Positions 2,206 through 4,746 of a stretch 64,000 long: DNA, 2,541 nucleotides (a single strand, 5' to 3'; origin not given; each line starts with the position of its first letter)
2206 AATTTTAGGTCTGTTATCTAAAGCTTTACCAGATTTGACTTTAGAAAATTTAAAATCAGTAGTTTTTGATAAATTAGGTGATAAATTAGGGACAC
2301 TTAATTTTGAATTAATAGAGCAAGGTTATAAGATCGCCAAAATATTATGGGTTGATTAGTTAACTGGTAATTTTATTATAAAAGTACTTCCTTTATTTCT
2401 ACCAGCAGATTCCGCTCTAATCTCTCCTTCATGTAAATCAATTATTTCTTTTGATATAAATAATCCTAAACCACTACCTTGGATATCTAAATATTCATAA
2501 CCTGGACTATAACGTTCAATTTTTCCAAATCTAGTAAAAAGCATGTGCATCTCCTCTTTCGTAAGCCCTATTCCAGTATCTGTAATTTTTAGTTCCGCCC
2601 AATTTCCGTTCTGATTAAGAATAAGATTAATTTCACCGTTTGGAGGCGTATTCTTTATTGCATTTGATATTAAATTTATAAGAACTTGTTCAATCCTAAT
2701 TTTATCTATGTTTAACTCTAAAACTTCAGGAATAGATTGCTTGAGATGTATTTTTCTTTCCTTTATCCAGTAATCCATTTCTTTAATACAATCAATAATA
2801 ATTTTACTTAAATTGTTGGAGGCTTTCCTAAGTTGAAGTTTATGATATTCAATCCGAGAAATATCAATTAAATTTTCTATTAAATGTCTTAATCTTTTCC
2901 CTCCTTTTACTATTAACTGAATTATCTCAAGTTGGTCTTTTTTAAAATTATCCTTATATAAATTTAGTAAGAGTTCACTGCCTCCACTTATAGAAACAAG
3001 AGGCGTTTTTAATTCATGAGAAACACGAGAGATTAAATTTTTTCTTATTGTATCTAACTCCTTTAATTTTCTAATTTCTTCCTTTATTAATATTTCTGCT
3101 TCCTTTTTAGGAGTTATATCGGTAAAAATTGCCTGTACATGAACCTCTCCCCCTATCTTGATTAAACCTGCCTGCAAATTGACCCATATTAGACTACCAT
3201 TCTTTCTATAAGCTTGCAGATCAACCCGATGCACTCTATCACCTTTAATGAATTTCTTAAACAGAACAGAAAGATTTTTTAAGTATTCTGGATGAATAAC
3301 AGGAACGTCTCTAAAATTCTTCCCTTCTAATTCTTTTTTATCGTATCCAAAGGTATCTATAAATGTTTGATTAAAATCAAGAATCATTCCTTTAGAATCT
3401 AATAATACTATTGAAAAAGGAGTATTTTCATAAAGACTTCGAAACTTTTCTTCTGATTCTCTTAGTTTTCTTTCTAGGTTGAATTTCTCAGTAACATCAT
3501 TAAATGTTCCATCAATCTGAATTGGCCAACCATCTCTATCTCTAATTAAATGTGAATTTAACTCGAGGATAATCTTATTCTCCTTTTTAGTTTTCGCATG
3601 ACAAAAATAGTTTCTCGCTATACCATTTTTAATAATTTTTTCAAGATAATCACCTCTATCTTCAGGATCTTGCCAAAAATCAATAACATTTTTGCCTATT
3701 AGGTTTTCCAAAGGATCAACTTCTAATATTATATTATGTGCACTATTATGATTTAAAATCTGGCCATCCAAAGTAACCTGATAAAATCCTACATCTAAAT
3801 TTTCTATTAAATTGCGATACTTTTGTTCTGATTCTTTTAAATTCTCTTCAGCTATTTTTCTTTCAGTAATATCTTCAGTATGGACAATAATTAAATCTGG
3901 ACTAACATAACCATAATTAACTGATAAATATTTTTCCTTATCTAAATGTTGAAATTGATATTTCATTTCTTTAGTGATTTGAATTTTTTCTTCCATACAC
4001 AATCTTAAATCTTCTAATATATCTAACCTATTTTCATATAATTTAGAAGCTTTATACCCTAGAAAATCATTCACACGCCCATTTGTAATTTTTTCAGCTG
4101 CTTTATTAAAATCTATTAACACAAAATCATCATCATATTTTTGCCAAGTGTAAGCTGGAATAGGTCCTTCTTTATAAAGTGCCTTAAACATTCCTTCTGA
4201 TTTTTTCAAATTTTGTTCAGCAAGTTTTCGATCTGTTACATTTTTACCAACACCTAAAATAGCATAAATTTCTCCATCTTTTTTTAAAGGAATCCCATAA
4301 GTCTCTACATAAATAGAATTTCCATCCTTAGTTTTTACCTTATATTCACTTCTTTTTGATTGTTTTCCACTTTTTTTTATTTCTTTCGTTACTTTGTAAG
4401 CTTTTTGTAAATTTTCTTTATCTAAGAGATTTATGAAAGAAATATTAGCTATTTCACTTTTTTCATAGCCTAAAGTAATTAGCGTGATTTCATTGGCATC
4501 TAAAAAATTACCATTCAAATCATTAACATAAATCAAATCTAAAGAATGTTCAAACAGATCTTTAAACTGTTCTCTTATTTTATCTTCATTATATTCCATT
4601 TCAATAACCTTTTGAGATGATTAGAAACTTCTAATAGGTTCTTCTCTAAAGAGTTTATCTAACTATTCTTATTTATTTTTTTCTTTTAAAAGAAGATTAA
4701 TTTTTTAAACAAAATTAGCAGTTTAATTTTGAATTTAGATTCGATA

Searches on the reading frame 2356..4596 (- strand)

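Call 49: search_protein_families(library=pfam, proteins=[window:2356-4596:-], max_evalue=0.00001)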
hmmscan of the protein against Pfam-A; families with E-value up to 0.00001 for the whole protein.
window:2356-4596:- (746 aa): 7 families
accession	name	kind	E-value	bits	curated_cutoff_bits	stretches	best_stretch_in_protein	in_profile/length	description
PF13426.13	PAS_9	-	1.7e-35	121.8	27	2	394-495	2-102/103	PAS domain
PF00989.32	PAS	-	5.5e-29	100.9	22.6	2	384-494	2-113/113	PAS fold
PF02518.31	HATPase_c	-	6.2e-24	85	26.4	1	631-745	2-109/111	Histidine kinase-, DNA gyrase B-, and HSP90-like ATPase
PF08447.18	PAS_3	-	9.6e-19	67.9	25.6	2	406-487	2-85/89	PAS fold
PF13188.13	PAS_8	-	9.8e-19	67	21.8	1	383-445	1-61/65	PAS domain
PF08448.16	PAS_4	-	3.7e-16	59.8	23.1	0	390-497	2-108/110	PAS fold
PF00512.31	HisKA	-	2.6e-14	53.4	26.9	1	518-583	2-64/66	His Kinase A (phospho-acceptor) domain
